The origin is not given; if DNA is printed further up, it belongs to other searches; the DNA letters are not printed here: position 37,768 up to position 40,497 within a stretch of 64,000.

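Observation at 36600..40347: Heptaheme c-type cytochrome lipoprotein plus a dedicated periplasmic parvulin PPIase, inserted between ftsY and the conserved M16-peptidase pair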

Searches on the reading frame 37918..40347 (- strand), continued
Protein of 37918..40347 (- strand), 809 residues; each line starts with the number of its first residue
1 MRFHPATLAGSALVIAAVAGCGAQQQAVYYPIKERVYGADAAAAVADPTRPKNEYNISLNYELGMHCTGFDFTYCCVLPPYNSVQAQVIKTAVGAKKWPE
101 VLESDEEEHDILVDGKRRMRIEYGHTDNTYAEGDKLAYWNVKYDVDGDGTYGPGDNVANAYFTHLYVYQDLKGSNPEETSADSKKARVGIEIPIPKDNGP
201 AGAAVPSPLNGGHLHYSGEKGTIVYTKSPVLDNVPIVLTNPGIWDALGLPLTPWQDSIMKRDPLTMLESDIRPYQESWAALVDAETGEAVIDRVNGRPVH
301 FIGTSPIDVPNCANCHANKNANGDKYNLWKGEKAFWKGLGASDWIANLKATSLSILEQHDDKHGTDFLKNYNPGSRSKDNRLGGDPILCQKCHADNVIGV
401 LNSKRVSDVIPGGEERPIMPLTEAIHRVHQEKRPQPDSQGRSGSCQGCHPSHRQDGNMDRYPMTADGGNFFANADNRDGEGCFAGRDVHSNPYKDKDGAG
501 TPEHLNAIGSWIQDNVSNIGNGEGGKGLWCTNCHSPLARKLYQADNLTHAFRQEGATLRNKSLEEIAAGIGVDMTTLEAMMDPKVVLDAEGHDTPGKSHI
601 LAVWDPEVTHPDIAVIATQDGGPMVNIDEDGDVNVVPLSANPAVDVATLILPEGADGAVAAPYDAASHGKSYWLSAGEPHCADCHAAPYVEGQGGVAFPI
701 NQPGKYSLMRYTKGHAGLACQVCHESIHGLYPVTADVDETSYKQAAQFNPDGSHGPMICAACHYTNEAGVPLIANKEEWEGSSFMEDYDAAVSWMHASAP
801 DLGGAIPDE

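Call 34: fold_search(model_id=the predicted structure, library=pdb)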
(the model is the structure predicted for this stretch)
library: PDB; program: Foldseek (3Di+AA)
matches with E <= 10: 124; with E <= 0.001: 0
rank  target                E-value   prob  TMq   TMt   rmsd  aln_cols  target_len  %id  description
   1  7wwo_A                4.0e-01  0.10  0.09  0.31  12.8       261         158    9  Dimer form of hypothetical protein TTHA1873 from Thermus thermophilus (released 2022-03-09)
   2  4f20_A                5.8e-01  0.05  0.08  0.15  18.7       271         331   10  Crystal structures reveal the multi-ligand binding mechanism of the Staphylococcus aureus ClfB (released 2012-08-08)
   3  3vd0_D                1.3e+00  0.05  0.10  0.28  13.7       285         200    7  structure of p73 DNA binding domain tetramer modulates p73 transactivation (released 2012-04-18)
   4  8k2n_D                1.4e+00  0.02  0.08  0.11  18.5       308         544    8  Crystal structure of Group 4 Monosaccharide-releasing beta-N-acetylgalactosaminidase NgaLy from Lacticaseibacillus yic (released 2024-04-24)
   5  8y9m_A                1.5e+00  0.01  0.06  0.06  20.4       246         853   13  Cas12h1(D465A)-crRNA-dsDNA ternary complex (released 2025-02-12)
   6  4f27_A                1.6e+00  0.02  0.07  0.15  18.1       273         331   11  Crystal structures reveal the multi-ligand binding mechanism of the Staphylococcus aureus ClfB (released 2012-08-08)
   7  9qd1_A                1.8e+00  0.01  0.05  0.08  19.7       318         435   12  Structure of J paramyxovirus virus receptor binding protein (released 2025-11-19)
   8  9nms_A                2.1e+00  0.03  0.08  0.17  14.7       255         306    7  R162Q mutant of inwardly rectifying potassium channel Kir7.1 (released 2026-01-28)
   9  8coe_C                2.2e+00  0.06  0.09  0.11  15.5       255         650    7  complement C5 in complex with the LCP0195 nanobody (released 2024-01-03)
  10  6o9v_B                2.4e+00  0.04  0.08  0.18  14.1       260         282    6  KirBac3.1 mutant at a resolution of 3.1 Angstroms (released 2020-05-27)
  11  9frj_C                2.5e+00  0.01  0.04  0.03  17.2       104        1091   12  Ap4A bound in de novo transcription initiation T. thermophilus RNA polymerase complex with aTT DNA template (released 2025-12-17)
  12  6x5w_A                2.5e+00  0.01  0.04  0.07  25.8       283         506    7  Peptide-bound structure of Marinomonas primoryensis peptide-binding domain (released 2021-09-01)
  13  1ywm                  2.9e+00  0.07  0.06  0.18  10.5        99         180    9  Crystal structure of the N-terminal domain of group B Streptococcus alpha C protein (released 2005-03-08)
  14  9cmv_A                3.1e+00  0.02  0.05  0.04  15.9       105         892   13  Crystal structure of the KRAS-p110alpha complex in the presence of molecular glue D223 (released 2025-07-23)
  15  4xpu_B                3.5e+00  0.10  0.04  0.13   2.3        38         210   10  The crystal structure of EndoV from E.coli (released 2015-08-19)
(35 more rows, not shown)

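Call 35: search_solved_structures(query=A1, max_evalue=10, show_alignments=3)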
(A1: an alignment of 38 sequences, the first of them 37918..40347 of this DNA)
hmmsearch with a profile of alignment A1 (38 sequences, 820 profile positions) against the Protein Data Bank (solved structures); distinct sequences matched with E-value up to 10: 5.
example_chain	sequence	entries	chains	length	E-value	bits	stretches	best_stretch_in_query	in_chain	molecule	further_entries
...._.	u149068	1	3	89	0.017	16.9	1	525-558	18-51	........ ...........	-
1ehj_A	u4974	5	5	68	0.37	12.4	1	711-761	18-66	CYTOCHROME C7 | CYTOCHROME C551.5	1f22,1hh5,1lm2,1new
2c1d_A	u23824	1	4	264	0.41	12.3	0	378-546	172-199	SOXA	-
1kwj_A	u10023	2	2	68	1.4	10.5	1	711-761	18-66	cytochrome c7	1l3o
9l08_A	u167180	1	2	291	5.1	8.6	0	757-783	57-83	Covalently Connected Cytochrome c555 trimer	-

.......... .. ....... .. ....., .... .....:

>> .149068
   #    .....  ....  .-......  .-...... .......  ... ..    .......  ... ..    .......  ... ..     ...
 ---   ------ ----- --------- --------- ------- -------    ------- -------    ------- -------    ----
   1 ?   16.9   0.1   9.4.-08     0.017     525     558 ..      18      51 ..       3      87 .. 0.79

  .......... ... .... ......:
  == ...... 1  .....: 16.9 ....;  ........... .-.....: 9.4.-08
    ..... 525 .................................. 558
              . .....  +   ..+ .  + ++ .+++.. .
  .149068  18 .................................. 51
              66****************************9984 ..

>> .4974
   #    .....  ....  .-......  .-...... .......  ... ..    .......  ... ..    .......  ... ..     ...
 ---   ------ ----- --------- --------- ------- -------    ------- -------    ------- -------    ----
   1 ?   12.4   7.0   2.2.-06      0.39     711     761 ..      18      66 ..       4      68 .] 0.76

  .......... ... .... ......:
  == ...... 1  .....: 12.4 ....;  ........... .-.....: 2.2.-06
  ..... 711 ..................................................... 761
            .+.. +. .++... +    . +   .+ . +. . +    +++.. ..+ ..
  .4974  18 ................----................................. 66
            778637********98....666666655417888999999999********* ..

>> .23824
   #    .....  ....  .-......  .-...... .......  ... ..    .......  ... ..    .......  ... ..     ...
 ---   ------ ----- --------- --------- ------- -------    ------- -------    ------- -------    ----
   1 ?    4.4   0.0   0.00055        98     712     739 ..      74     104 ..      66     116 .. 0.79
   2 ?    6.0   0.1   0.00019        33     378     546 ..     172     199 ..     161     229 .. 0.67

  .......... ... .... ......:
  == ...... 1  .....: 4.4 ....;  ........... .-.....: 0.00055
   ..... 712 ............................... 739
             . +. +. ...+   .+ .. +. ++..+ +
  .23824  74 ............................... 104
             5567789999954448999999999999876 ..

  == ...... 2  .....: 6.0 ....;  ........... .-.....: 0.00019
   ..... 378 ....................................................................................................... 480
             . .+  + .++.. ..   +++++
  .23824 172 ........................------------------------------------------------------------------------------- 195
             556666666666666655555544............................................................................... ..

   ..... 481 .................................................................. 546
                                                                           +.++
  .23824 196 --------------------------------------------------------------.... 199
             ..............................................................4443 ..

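Call 43: fold_search(model_id=the predicted structure, library=viral)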
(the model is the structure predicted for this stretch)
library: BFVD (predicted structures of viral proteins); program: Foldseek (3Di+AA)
matches with E <= 10: 112; with E <= 0.001: 0
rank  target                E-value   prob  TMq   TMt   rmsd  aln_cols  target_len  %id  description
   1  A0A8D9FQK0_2          1.0e-01  0.02  0.05  0.04  26.0       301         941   12  PE-PGRS family protein PE_PGRS18 [uncultured marine phage]
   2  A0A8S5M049            3.7e-01  0.02  0.05  0.07  25.9       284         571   11  Tail tube protein [Siphoviridae sp. ctuvC1]
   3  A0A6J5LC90            1.4e+00  0.01  0.06  0.08  26.2       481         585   10  Uncharacterized protein [uncultured Caudovirales phage]
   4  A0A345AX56            1.4e+00  0.06  0.05  0.16  16.6       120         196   15  (no name in the UniProt tables at hand)
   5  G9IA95                1.4e+00  0.00  0.04  0.06  34.7       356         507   10  (no name in the UniProt tables at hand)
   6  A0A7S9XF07            1.5e+00  0.01  0.03  0.17   7.3        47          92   11  (no name in the UniProt tables at hand)
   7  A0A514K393            1.7e+00  0.02  0.03  0.04  15.5       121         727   12  Uncharacterized protein [Nitrosopumilus spindle-shaped virus]
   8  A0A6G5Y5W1            1.8e+00  0.08  0.04  0.23  17.0        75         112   12  (no name in the UniProt tables at hand)
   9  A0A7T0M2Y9            2.1e+00  0.13  0.04  0.25   7.2        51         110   24  (no name in the UniProt tables at hand)
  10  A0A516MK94            2.1e+00  0.01  0.05  0.06  37.7       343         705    6  (no name in the UniProt tables at hand)
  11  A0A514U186            2.2e+00  0.04  0.04  0.11  28.4       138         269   15  Uncharacterized protein [Gordonia phage Phendrix]
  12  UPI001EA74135         2.2e+00  0.01  0.05  0.12  24.2       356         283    9  (no name look-up for this kind of identifier)
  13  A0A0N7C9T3            2.3e+00  0.04  0.05  0.09  12.7       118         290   10  RIIB protein [Salmonella phage 38]
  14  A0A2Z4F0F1            2.6e+00  0.03  0.08  0.17  18.1       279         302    7  (no name in the UniProt tables at hand)
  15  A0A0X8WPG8            3.0e+00  0.04  0.05  0.06  21.7       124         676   18  (no name in the UniProt tables at hand)
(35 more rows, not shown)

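Call 48: search_protein_families(library=pfam, proteins=[P0122, P0124, P0125, P0129, P0130, P0131, P0132], max_evalue=0.01)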
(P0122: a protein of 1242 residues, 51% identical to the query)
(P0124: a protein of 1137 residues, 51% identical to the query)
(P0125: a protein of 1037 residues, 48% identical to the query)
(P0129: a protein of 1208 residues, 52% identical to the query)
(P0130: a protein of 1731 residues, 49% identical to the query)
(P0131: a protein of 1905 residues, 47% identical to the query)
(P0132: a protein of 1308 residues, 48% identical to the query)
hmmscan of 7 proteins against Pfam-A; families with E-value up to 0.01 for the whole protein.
P0122 (1242 aa): 5 families
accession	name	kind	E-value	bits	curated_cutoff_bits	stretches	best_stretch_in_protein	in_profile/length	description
PF13442.11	Cytochrome_CBB3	-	3.9e-15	56.4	27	1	1172-1239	2-68/68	Cytochrome C oxidase, cbb3-type, subunit III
PF14522.11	Cytochrome_C7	-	1.7e-08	34.6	24.8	2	997-1081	14-66/67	Cytochrome c7 and related cytochrome c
PF00034.26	Cytochrom_C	-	2.9e-06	28.9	21.3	1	1173-1208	1-38/90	Cytochrome c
PF22113.1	Mtrc-MtrF_II-IV_dom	-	4.4e-05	23.5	30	0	996-1084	81-166/176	Outer membrane cytochrome MtrC/MtrF-like, domains II/IV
PF14537.11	Cytochrom_c3_2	-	0.0013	19.6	25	0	998-1083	8-66/79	Cytochrome c3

P0124 (1137 aa): 2 families
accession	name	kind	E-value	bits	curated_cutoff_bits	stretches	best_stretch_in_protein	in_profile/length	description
PF14522.11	Cytochrome_C7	-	9e-08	32.3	24.8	0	937-1050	15-67/67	Cytochrome c7 and related cytochrome c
PF13442.11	Cytochrome_CBB3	-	9.1e-05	23.1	27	0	1084-1104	3-22/68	Cytochrome C oxidase, cbb3-type, subunit III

P0125 (1037 aa): 5 families
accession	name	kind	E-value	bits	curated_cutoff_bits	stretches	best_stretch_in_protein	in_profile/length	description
PF13442.11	Cytochrome_CBB3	-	1.9e-20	73.4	27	1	74-161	3-68/68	Cytochrome C oxidase, cbb3-type, subunit III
PF00034.26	Cytochrom_C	-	2e-20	74.3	21.3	2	74-164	1-89/90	Cytochrome c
PF22113.1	Mtrc-MtrF_II-IV_dom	-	7.7e-10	39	30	0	885-979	79-166/176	Outer membrane cytochrome MtrC/MtrF-like, domains II/IV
PF14522.11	Cytochrome_C7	-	5.6e-07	29.7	24.8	0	889-976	15-66/67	Cytochrome c7 and related cytochrome c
PF13435.11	Cytochrome_C554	-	2.1e-06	29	20.8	0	928-980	1-59/84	Cytochrome c554 and c-prime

P0129 (1208 aa): 1 family
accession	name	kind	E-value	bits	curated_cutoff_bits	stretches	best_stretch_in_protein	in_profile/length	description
PF14522.11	Cytochrome_C7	-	0.00034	20.8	24.8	0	952-1039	14-67/67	Cytochrome c7 and related cytochrome c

P0130 (1731 aa): 6 families
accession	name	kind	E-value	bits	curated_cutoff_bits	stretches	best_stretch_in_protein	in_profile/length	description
PF17963.7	Big_9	-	2.2e-72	240.4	23.6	4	151-242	1-89/89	Bacterial Ig domain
PF17892.7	Cadherin_5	-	6.2e-57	189.9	26.5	3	346-439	1-97/98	Cadherin-like domain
PF17803.7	Cadherin_4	-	2.2e-52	175.9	25.1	3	334-407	1-71/71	Bacterial cadherin-like domain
PF22113.1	Mtrc-MtrF_II-IV_dom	-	1e-08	35.4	30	1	1606-1729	4-123/176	Outer membrane cytochrome MtrC/MtrF-like, domains II/IV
PF14522.11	Cytochrome_C7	-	2.4e-07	30.9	24.8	0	1476-1567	8-67/67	Cytochrome c7 and related cytochrome c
PF19076.6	CshA_repeat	-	0.0017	19.4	27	0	191-242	54-100/103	Surface adhesin CshA repetitive domain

P0131 (1905 aa): 5 families
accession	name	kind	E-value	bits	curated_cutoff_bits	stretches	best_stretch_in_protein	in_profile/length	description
PF22113.1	Mtrc-MtrF_II-IV_dom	-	6.5e-10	39.2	30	1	1742-1901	8-128/176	Outer membrane cytochrome MtrC/MtrF-like, domains II/IV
PF14522.11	Cytochrome_C7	-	7.9e-09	35.7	24.8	0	1058-1142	13-66/67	Cytochrome c7 and related cytochrome c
PF09699.15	Paired_CXXCH_1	-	5.1e-07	29.7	20.6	1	1742-1774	8-38/41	Doubled CXXCH motif (Paired_CXXCH_1)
PF07589.16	PEP-CTERM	-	0.0011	19.4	20.7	1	253-276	1-24/24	PEP-CTERM motif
PF14537.11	Cytochrom_c3_2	-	0.0063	17.4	25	0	1548-1627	6-65/79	Cytochrome c3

P0132 (1308 aa): 7 families
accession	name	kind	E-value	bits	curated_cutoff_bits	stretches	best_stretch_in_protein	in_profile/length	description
PF17963.7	Big_9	-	9.8e-13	49.3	23.6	1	127-229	3-88/89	Bacterial Ig domain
PF13620.12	CarboxypepD_reg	-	1.2e-11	45.2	32.3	1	43-111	2-70/82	Carboxypeptidase regulatory-like domain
PF14522.11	Cytochrome_C7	-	6e-11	42.5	24.8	1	1169-1272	3-62/67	Cytochrome c7 and related cytochrome c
PF17892.7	Cadherin_5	-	2.2e-08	34.2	26.5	1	161-231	34-97/98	Cadherin-like domain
PF22113.1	Mtrc-MtrF_II-IV_dom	-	2.9e-07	30.6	30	0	993-1136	31-165/176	Outer membrane cytochrome MtrC/MtrF-like, domains II/IV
PF17803.7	Cadherin_4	-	8e-07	29.9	25.1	1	127-196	13-71/71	Bacterial cadherin-like domain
PF13715.12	CarbopepD_reg_2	-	1.8e-06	28.3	32.2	1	43-104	1-59/88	CarboxypepD_reg-like domain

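Call 50: find_encoding_contigs(protein=P0001, flank=8000, max_places=1)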
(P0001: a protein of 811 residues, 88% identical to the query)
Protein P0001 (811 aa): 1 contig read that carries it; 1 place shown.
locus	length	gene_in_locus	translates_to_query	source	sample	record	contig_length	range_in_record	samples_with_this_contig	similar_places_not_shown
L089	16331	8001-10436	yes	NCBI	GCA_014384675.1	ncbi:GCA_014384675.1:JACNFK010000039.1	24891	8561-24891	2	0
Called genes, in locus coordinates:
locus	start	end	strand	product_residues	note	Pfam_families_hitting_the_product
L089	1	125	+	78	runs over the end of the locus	PF00830:Ribosomal_L28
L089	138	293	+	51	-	PF00471:Ribosomal_L33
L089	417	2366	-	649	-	PF05378:Hydant_A_N, PF01968:Hydantoinase_A, PF19278:Hydant_A_C (faint)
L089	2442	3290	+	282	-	PF01149:Fapy_DNA_glyco, PF06831:H2TH, PF06827:zf-FPG_IleRS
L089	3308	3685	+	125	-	PF00717:Peptidase_S24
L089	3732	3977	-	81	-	PF00037:Fer4 (weak)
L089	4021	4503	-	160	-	PF01467:CTP_transf_like, PF08218:Citrate_ly_lig (weak)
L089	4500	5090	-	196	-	PF03602:Cons_hypoth95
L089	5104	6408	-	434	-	PF00675:Peptidase_M16, PF05193:Peptidase_M16_C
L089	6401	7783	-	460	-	PF00675:Peptidase_M16, PF05193:Peptidase_M16_C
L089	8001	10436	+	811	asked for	PF14522:Cytochrome_C7 (faint), PF22113:Mtrc-MtrF_II-IV_dom (faint)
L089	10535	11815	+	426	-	PF13145:Rotamase_2, PF00639:Rotamase, PF13616:Rotamase_3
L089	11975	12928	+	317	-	PF13401:AAA_22 (faint), PF02881:SRP54_N, PF06414:Zeta_toxin, PF13604:AAA_30 (weak), PF00448:SRP54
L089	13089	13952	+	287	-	PF00140:Sigma70_r1_2, PF04542:Sigma70_r2, PF04545:Sigma70_r4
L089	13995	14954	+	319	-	PF01073:3Beta_HSD, PF01370:Epimerase, PF03435:Sacchrp_dh_NADP, PF04321:RmlD_sub_bind, PF05368:NmrA, PF07993:NAD_binding_4 (faint), PF13460:NAD_binding_10, PF16363:GDP_Man_Dehyd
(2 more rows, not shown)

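Call 51: find_encoding_contigs(protein=P0002, flank=8000, max_places=1)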
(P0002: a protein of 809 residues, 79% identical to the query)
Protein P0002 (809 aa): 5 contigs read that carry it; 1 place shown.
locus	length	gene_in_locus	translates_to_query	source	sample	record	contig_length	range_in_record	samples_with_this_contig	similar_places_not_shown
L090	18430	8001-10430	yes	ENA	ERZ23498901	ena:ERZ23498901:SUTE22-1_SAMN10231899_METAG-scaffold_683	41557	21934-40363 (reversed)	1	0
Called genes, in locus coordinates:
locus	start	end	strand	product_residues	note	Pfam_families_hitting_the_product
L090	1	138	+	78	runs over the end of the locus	PF00830:Ribosomal_L28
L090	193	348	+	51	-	PF00471:Ribosomal_L33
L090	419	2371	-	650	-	PF05378:Hydant_A_N, PF01968:Hydantoinase_A, PF19278:Hydant_A_C (faint)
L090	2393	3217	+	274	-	PF01149:Fapy_DNA_glyco, PF06831:H2TH, PF06827:zf-FPG_IleRS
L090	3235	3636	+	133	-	PF00717:Peptidase_S24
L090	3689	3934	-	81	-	PF00037:Fer4 (weak), PF12838:Fer4_7 (weak)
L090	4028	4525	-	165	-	PF01467:CTP_transf_like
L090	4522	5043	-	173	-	PF03602:Cons_hypoth95, PF05175:MTS (weak)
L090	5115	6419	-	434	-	PF00675:Peptidase_M16, PF05193:Peptidase_M16_C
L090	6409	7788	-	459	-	PF00675:Peptidase_M16, PF05193:Peptidase_M16_C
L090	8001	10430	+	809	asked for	PF14522:Cytochrome_C7 (faint), PF22113:Mtrc-MtrF_II-IV_dom (faint)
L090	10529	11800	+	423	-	PF13145:Rotamase_2, PF13616:Rotamase_3, PF00639:Rotamase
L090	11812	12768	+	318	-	PF02881:SRP54_N, PF06414:Zeta_toxin, PF00005:ABC_tran (weak), PF00448:SRP54, PF01583:APS_kinase (weak), PF13401:AAA_22 (weak), PF13604:AAA_30 (weak), PF13207:AAA_17 (weak)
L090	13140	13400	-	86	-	-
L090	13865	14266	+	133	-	PF12844:HTH_19 (weak), PF13560:HTH_31, PF01381:HTH_3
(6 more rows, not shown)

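Call 52: find_encoding_contigs(protein=P0006, flank=8000, max_places=1)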
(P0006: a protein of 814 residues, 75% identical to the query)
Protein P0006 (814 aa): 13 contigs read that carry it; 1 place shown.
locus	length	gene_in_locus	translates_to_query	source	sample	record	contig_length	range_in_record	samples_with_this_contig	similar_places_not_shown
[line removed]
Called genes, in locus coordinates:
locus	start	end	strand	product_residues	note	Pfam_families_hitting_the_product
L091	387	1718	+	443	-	PF00078:RVT_1, PF08388:GIIM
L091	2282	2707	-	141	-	PF13202:EF-hand_5 (faint)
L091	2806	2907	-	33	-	-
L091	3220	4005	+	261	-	-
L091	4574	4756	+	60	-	PF06902:Fer4_19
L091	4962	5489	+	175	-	PF07719:TPR_2 (faint), PF13371:TPR_9 (weak), PF00515:TPR_1 (faint), PF13431:TPR_17 (faint)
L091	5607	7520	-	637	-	PF18914:DUF5666 (faint)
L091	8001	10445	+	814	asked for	PF14522:Cytochrome_C7 (faint), PF22113:Mtrc-MtrF_II-IV_dom (faint)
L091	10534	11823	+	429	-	PF13145:Rotamase_2, PF13616:Rotamase_3, PF00639:Rotamase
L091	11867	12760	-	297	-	PF10727:Rossmann-like (weak), PF10728:DUF2520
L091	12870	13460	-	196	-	PF00578:AhpC-TSA, PF08534:Redoxin, PF00085:Thioredoxin (weak), PF13905:Thioredoxin_8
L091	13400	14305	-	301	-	PF03279:Lip_A_acyltrans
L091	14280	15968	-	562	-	PF00749:tRNA-synt_1c, PF03950:tRNA-synt_1c_C, PF20974:tRNA-synt_1c_C2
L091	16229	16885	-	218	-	-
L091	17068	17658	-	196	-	PF00881:Nitroreductase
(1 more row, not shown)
